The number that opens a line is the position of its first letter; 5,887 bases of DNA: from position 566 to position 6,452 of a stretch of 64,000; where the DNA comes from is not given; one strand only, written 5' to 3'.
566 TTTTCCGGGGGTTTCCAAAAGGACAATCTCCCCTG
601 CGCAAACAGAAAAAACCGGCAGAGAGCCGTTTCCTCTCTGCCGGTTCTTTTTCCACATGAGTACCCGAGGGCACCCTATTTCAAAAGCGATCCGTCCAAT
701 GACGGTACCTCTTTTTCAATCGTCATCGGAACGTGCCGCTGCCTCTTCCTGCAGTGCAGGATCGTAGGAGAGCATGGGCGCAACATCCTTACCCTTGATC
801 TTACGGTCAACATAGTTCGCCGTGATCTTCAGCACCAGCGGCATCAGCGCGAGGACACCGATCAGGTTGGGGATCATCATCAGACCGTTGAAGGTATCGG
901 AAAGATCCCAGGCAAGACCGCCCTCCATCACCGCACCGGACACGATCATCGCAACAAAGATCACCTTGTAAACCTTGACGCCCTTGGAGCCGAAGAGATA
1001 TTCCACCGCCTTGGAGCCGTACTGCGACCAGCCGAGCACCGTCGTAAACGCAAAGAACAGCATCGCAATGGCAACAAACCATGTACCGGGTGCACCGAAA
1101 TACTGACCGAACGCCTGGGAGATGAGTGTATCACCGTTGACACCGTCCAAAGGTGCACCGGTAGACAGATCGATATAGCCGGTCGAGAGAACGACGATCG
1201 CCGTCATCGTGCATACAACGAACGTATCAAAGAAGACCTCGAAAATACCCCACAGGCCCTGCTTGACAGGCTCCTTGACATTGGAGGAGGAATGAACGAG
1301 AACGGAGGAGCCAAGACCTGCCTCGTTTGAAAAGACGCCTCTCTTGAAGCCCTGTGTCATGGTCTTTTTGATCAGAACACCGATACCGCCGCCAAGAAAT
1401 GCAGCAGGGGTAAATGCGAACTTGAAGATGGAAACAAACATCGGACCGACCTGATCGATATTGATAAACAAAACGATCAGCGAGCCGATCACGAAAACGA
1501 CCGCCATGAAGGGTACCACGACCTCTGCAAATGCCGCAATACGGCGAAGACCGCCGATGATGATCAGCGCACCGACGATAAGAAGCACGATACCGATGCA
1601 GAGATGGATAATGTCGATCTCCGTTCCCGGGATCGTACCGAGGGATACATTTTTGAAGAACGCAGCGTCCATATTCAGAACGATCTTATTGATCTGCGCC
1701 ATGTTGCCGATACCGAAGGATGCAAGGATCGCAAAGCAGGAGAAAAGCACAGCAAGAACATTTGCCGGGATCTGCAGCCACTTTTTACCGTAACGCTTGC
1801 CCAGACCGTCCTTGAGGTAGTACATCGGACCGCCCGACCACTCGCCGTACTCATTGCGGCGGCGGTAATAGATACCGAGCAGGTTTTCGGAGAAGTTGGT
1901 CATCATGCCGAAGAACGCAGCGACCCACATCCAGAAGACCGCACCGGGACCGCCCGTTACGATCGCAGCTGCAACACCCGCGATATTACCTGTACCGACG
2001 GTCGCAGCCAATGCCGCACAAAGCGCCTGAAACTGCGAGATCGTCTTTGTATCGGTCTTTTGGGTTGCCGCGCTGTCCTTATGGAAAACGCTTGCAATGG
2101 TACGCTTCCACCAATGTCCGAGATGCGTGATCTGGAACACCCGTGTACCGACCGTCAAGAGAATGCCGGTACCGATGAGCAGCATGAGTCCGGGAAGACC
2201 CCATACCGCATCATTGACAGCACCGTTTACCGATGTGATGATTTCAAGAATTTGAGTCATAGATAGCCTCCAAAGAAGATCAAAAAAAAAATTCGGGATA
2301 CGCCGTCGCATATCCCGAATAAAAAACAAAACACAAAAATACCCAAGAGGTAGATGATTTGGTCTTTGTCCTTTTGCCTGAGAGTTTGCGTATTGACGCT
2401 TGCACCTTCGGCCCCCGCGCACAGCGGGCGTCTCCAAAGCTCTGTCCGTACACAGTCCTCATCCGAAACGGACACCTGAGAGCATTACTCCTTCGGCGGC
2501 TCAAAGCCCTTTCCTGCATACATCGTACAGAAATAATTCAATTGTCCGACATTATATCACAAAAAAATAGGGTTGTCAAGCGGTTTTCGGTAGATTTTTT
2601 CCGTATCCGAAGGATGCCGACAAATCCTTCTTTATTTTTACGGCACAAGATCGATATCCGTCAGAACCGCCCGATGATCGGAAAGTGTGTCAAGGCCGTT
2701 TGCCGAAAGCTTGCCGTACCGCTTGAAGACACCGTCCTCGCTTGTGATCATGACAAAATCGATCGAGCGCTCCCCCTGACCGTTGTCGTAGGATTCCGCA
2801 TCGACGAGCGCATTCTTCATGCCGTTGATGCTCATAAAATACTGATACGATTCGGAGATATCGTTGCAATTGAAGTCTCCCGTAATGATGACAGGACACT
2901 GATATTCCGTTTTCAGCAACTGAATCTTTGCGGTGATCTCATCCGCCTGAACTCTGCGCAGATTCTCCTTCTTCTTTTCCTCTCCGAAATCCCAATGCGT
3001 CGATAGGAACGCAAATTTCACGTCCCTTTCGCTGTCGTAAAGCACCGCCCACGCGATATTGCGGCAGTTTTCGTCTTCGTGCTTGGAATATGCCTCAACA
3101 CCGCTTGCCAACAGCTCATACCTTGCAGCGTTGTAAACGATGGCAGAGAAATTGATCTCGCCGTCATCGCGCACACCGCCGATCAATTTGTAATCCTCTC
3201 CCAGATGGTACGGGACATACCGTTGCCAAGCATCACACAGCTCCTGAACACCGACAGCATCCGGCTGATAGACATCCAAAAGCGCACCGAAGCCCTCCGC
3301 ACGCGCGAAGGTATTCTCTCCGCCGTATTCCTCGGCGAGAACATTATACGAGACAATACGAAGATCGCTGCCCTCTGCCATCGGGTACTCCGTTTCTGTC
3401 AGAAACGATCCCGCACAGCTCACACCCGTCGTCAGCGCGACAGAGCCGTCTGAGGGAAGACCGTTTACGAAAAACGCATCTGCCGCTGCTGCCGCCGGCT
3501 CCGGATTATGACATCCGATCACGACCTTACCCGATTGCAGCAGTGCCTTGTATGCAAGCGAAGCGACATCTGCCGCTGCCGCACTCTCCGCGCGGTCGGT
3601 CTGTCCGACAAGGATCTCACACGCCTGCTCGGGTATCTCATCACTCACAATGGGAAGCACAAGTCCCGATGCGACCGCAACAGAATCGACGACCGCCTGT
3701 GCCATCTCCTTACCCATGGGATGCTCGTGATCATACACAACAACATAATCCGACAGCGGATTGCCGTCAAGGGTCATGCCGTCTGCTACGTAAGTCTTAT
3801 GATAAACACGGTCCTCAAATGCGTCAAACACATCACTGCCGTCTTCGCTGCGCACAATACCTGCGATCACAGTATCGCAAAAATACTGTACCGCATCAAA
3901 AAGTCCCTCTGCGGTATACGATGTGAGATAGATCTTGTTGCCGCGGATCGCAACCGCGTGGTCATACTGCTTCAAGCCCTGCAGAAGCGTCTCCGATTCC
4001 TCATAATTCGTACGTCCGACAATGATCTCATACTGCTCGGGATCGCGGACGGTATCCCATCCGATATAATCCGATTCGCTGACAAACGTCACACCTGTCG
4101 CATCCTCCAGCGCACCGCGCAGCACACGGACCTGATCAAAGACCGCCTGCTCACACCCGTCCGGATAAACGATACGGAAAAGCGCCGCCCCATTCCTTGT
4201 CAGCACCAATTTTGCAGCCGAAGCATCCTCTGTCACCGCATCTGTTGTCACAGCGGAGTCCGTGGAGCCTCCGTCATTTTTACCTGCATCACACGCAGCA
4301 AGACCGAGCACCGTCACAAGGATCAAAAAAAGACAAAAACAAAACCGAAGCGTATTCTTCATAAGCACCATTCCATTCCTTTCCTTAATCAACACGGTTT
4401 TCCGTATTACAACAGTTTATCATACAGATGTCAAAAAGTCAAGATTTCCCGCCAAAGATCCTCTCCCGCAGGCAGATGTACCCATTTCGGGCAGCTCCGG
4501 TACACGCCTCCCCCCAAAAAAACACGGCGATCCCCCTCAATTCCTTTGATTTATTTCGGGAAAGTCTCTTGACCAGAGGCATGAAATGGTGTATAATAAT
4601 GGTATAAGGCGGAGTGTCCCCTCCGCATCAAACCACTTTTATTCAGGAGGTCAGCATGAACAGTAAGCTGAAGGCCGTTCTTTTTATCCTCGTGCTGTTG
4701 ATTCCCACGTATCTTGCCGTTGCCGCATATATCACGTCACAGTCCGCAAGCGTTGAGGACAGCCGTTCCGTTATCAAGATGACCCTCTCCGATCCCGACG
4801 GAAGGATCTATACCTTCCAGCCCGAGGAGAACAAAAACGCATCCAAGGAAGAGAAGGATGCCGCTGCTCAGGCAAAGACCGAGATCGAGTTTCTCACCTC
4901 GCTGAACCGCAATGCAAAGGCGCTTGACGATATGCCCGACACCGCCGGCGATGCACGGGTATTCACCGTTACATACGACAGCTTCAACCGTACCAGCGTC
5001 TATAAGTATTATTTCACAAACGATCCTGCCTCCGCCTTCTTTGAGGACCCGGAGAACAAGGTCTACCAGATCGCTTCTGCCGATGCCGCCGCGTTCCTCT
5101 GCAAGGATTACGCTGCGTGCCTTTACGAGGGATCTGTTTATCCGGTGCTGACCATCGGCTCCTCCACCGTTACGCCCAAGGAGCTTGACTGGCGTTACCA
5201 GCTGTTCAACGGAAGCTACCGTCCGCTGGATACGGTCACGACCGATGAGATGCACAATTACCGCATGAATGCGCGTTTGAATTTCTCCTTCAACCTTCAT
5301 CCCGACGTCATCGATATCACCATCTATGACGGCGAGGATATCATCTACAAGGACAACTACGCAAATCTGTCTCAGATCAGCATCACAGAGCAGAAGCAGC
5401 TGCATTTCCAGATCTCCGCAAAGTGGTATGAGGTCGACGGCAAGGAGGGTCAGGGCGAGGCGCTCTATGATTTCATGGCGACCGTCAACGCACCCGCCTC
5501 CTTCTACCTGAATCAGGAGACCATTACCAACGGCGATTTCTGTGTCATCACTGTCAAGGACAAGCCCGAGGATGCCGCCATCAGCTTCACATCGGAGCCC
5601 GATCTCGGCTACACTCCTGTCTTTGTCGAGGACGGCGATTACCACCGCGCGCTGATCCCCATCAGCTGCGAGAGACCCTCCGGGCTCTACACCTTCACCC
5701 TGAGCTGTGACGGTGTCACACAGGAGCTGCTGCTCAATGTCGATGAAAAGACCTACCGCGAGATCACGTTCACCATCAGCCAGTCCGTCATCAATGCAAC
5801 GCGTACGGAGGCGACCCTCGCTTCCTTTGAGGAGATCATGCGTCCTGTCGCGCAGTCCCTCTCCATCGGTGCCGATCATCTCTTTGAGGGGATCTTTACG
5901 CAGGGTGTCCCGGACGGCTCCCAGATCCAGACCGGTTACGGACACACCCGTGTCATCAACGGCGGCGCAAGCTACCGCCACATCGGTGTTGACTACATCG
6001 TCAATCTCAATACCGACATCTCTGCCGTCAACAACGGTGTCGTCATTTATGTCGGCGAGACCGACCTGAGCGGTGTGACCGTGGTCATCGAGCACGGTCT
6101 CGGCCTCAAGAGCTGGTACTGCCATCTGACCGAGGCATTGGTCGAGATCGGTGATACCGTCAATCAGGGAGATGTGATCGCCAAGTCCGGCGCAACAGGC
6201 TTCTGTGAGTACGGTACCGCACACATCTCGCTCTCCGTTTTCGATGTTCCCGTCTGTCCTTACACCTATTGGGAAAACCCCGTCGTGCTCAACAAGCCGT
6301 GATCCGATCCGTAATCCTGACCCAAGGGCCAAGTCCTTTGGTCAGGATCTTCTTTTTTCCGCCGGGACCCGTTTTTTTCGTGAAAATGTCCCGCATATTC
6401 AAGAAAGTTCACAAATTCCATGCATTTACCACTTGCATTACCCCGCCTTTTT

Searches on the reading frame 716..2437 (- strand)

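Call 33: search_protein_families(library=pfam, proteins=[window:716-2437:-], max_evalue=0.001)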
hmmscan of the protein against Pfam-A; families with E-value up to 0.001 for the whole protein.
window:716-2437:- (573 aa): 1 family
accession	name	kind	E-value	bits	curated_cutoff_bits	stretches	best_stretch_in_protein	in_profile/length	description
PF01235.23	Na_Ala_symp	-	2.6e-134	448.9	24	1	125-550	5-387/392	Sodium:alanine symporter family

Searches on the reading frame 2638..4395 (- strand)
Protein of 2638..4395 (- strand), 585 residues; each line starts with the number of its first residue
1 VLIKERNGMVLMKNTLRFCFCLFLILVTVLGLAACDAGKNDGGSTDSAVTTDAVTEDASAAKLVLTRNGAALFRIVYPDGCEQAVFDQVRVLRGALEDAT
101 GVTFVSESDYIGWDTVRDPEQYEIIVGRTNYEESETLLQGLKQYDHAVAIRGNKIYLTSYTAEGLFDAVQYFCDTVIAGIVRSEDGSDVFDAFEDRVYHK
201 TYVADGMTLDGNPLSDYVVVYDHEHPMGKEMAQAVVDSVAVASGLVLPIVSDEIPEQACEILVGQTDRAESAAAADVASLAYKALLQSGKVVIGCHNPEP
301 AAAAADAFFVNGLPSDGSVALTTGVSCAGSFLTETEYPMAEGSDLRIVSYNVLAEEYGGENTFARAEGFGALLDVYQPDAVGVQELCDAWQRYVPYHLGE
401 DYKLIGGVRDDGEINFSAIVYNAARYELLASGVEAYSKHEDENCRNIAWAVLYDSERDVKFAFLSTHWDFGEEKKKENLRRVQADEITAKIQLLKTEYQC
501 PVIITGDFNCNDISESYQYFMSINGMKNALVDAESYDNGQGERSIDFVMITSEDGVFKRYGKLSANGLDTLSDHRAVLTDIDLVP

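Call 33: search_protein_families(library=pfam, proteins=[window:2638-4395:-], max_evalue=0.001)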
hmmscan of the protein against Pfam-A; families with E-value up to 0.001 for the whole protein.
window:2638-4395:- (585 aa): 1 family
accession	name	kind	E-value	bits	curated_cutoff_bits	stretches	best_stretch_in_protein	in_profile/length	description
PF03372.29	Exo_endo_phos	-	3e-07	30.9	24.5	1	348-574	1-225/225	Endonuclease/Exonuclease/phosphatase family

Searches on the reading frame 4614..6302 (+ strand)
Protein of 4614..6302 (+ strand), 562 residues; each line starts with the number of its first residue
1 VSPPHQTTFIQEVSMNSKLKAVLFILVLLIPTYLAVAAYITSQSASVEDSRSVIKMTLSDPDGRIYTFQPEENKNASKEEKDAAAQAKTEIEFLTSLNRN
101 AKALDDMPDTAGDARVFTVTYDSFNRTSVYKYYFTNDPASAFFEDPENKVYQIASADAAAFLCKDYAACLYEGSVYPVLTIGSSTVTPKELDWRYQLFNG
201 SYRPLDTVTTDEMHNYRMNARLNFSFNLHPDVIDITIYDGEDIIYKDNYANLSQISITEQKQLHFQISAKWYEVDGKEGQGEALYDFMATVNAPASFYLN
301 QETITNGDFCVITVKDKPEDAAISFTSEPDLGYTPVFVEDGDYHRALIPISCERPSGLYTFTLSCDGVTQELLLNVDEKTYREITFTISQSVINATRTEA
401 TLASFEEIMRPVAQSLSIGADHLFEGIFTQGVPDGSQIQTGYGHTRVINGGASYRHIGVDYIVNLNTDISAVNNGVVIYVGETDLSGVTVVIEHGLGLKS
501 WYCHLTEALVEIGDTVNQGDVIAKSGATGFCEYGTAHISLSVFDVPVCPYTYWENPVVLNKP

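Call 33: search_protein_families(library=pfam, proteins=[window:4614-6302:+], max_evalue=0.001)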
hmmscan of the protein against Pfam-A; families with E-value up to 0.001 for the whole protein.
window:4614-6302:+ (562 aa): 1 family
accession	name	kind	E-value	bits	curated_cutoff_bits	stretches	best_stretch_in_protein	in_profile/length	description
PF01551.29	Peptidase_M23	-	1.3e-19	70.6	28.7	1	455-538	2-85/96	Peptidase family M23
